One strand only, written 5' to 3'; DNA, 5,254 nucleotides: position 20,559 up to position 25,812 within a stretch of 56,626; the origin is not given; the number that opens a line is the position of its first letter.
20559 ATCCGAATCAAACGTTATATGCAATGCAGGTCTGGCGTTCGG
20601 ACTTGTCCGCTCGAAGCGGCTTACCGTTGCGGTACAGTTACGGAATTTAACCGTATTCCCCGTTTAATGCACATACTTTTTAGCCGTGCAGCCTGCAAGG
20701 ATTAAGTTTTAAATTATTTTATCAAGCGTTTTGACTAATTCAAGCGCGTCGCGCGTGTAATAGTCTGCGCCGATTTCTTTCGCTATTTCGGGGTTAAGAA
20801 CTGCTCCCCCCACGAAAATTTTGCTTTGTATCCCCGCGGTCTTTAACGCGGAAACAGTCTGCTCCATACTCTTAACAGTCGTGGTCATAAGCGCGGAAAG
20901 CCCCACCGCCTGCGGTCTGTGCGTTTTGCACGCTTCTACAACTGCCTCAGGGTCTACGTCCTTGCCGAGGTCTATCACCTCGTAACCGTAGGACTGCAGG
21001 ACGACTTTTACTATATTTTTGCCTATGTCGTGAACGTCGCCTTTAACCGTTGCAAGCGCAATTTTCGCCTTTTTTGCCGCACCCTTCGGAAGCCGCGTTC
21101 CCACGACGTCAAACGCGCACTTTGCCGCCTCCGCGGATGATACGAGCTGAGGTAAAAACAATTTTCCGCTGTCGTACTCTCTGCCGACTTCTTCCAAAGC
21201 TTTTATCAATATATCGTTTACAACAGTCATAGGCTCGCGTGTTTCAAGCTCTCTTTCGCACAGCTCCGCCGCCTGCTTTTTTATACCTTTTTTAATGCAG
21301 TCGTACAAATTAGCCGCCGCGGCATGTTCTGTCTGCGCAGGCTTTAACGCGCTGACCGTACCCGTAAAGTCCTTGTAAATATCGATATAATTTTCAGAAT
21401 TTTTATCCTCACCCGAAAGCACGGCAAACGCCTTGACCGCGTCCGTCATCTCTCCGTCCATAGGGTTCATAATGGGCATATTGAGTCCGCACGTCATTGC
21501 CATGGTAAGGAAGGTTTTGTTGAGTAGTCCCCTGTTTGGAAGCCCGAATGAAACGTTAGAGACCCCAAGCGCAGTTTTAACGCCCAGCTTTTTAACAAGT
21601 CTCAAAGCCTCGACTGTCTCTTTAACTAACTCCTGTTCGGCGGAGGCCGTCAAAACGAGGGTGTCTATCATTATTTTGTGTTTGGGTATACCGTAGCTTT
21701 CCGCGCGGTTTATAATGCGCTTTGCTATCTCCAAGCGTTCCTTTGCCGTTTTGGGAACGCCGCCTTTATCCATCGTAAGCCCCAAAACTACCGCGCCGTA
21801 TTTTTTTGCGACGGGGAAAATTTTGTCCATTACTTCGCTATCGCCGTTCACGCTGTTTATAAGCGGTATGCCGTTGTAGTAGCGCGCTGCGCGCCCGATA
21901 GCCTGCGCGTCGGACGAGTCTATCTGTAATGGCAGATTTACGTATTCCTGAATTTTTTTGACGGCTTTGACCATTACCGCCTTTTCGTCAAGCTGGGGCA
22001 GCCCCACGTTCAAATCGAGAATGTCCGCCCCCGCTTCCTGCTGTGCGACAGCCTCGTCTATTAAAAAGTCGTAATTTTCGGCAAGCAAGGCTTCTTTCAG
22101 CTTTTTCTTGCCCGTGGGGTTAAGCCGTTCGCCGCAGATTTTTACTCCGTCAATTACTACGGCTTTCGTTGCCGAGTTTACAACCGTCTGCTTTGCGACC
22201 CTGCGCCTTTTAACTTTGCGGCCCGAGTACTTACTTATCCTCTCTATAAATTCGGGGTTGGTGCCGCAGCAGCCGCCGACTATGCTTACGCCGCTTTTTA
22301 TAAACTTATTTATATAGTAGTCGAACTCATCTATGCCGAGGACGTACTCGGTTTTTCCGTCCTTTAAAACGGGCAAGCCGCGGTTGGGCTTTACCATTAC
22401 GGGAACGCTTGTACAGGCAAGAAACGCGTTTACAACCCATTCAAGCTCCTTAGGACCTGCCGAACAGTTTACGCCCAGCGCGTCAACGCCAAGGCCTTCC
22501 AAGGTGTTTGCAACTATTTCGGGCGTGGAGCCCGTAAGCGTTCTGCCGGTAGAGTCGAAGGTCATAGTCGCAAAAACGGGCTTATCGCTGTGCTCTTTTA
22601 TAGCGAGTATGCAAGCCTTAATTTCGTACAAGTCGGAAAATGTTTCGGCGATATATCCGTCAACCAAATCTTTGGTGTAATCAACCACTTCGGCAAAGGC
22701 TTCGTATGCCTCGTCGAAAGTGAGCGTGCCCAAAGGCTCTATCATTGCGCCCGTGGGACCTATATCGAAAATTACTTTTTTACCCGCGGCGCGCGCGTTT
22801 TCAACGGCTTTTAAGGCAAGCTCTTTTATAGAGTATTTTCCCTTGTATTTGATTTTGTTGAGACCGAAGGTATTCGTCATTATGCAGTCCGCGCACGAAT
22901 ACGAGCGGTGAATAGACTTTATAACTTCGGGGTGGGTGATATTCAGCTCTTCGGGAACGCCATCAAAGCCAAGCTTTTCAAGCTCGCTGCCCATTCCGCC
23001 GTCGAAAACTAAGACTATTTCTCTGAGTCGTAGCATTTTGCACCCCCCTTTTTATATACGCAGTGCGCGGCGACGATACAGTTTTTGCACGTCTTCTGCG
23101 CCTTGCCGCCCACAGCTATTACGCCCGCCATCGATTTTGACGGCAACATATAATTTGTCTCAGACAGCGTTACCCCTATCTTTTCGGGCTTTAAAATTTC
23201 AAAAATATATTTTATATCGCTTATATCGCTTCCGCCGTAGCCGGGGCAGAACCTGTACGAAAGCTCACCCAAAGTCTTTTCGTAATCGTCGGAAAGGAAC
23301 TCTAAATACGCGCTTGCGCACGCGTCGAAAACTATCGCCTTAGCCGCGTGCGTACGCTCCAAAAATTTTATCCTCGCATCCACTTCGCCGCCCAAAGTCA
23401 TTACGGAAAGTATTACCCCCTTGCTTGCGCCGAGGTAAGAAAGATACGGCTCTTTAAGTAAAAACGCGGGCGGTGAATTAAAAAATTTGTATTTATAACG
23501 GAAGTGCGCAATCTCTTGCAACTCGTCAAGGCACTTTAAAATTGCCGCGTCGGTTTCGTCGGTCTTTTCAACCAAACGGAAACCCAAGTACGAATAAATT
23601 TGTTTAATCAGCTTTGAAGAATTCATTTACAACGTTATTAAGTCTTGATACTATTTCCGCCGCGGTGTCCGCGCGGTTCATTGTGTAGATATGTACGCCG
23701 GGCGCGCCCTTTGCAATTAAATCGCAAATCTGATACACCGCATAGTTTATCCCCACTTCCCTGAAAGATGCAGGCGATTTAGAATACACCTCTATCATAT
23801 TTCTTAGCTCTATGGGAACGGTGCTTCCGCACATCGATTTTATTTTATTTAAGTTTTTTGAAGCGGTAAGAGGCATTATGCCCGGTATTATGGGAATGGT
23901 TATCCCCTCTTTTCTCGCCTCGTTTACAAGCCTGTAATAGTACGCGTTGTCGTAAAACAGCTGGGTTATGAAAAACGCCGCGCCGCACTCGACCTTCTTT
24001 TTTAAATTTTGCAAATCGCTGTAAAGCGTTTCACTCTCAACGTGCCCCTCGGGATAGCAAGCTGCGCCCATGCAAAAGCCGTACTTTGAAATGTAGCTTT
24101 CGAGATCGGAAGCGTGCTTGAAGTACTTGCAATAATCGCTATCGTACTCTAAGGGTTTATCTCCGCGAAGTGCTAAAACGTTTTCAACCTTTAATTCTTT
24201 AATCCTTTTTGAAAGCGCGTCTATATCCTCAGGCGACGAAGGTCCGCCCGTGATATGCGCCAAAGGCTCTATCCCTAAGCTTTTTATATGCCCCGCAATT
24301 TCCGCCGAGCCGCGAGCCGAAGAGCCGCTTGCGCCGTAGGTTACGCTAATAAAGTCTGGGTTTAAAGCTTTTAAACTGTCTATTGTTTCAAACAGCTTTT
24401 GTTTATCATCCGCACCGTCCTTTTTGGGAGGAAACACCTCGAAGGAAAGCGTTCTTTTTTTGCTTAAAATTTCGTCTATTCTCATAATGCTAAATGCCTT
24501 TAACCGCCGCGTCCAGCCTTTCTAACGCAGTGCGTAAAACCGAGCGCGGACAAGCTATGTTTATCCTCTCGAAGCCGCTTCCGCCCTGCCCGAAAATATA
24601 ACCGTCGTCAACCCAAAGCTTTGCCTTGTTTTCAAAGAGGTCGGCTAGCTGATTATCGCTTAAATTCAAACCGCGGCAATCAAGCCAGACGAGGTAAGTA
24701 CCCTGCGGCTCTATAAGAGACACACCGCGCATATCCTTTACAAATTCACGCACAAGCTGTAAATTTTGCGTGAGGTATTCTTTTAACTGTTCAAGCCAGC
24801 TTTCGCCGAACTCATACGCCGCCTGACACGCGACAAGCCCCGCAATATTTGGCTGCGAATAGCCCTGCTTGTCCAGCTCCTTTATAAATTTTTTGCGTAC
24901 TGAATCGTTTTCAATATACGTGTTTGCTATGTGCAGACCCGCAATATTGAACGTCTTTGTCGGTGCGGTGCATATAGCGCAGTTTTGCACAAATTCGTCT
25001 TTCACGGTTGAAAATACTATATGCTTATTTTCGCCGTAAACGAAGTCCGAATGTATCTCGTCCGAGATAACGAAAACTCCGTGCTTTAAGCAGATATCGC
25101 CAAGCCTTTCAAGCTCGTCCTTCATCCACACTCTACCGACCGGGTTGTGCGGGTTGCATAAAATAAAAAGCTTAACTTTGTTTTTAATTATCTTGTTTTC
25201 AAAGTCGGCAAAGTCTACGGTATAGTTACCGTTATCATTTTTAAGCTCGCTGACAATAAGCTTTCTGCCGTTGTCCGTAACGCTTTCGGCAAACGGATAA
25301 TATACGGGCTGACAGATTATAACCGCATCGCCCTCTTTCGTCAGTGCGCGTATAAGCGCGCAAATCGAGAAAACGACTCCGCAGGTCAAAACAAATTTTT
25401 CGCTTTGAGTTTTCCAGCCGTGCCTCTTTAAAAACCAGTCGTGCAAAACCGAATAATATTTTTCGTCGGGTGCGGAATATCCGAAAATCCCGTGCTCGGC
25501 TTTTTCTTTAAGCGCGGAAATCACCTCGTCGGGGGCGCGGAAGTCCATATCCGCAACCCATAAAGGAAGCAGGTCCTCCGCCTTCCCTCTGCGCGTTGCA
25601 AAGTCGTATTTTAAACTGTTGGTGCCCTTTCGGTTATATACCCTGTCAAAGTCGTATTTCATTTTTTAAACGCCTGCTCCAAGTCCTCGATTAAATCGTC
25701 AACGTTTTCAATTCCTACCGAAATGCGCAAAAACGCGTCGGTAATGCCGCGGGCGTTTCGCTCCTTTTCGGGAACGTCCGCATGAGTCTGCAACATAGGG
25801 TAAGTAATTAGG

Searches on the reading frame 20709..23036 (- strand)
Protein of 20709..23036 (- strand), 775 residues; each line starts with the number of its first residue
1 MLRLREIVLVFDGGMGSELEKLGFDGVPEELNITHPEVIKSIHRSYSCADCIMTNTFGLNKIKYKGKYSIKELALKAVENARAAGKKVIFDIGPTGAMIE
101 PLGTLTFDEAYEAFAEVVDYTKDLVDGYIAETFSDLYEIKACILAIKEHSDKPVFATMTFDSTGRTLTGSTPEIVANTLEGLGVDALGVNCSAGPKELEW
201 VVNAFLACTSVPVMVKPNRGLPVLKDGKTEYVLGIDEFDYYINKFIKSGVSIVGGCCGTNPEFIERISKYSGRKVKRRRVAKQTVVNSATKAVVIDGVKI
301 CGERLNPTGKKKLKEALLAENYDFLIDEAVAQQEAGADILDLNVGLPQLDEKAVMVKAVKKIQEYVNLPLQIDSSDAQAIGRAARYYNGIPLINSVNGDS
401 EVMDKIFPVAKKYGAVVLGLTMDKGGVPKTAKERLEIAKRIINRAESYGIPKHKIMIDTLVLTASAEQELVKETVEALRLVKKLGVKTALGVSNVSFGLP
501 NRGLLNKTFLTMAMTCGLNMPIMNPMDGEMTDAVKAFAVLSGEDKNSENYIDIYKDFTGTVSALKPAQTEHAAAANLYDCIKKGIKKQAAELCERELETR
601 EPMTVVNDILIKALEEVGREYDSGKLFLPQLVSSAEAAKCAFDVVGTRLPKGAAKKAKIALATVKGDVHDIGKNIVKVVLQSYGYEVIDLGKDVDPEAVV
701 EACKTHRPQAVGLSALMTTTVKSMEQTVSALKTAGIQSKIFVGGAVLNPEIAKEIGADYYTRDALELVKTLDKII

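Call 55: search_protein_families(library=pfam, proteins=[window:20709-23036:-])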
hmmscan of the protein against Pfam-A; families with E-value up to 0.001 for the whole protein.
window:20709-23036:- (775 aa): 4 families
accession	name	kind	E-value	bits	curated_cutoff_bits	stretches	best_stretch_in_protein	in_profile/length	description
PF02574.22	S-methyl_trans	-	1.6e-58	199.3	22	1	9-269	1-281/283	Homocysteine S-methyltransferase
PF02310.24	B12-binding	-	1.7e-26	92.9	32.1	1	658-766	2-118/121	B12 binding domain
PF00809.28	Pterin_bind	-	3e-25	89.7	25.5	1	302-522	1-242/244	Pterin binding enzyme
PF02607.22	B12-binding_2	-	1.7e-16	60.6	23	1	575-644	3-72/74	B12 binding domain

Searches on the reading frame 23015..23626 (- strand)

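Call 55: search_protein_families(library=pfam, proteins=[window:23015-23626:-])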
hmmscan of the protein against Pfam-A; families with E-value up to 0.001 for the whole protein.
window:23015-23626:- (203 aa): 1 family
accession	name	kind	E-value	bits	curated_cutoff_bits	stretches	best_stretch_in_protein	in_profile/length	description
PF02965.22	Met_synt_B12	-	0.0001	22.3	25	1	124-173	198-249/273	Vitamin B12 dependent methionine synthase, activation domain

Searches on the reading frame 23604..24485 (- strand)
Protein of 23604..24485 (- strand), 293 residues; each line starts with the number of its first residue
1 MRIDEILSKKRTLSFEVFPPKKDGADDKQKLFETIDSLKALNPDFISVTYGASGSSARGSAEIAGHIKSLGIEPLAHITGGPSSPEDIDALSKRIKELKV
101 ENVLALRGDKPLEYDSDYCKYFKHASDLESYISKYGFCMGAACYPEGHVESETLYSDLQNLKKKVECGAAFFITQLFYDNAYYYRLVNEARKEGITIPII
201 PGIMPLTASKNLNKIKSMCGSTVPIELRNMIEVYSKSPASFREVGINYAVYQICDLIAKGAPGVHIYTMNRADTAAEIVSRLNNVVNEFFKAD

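Call 56: search_protein_families(library=pfam, proteins=[window:23604-24485:-])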
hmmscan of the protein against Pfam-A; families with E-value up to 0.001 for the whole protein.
window:23604-24485:- (293 aa): 1 family
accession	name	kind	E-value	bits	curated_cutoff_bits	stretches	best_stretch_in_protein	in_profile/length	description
PF02219.23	MTHFR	-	6.4e-75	252.6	24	1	6-282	5-286/287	Methylenetetrahydrofolate reductase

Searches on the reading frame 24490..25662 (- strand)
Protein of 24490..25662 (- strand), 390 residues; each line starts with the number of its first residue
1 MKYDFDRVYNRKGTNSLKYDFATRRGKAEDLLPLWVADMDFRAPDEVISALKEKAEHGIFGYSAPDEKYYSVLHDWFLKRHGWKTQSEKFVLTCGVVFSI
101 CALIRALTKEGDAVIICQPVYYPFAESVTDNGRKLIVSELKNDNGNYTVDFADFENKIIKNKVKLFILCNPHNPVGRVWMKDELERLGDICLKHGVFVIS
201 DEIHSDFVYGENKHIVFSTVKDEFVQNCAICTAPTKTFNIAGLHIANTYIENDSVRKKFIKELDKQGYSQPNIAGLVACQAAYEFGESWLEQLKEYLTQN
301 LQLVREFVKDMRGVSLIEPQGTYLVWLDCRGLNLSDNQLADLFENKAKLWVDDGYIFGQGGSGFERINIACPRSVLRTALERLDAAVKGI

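Call 56: search_protein_families(library=pfam, proteins=[window:24490-25662:-])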
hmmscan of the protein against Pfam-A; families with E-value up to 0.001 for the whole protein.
window:24490-25662:- (390 aa): 1 family
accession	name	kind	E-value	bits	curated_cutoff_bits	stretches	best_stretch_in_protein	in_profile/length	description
PF00155.27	Aminotran_1_2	-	2.2e-44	152.6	19.7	1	31-383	3-361/361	Aminotransferase class I and II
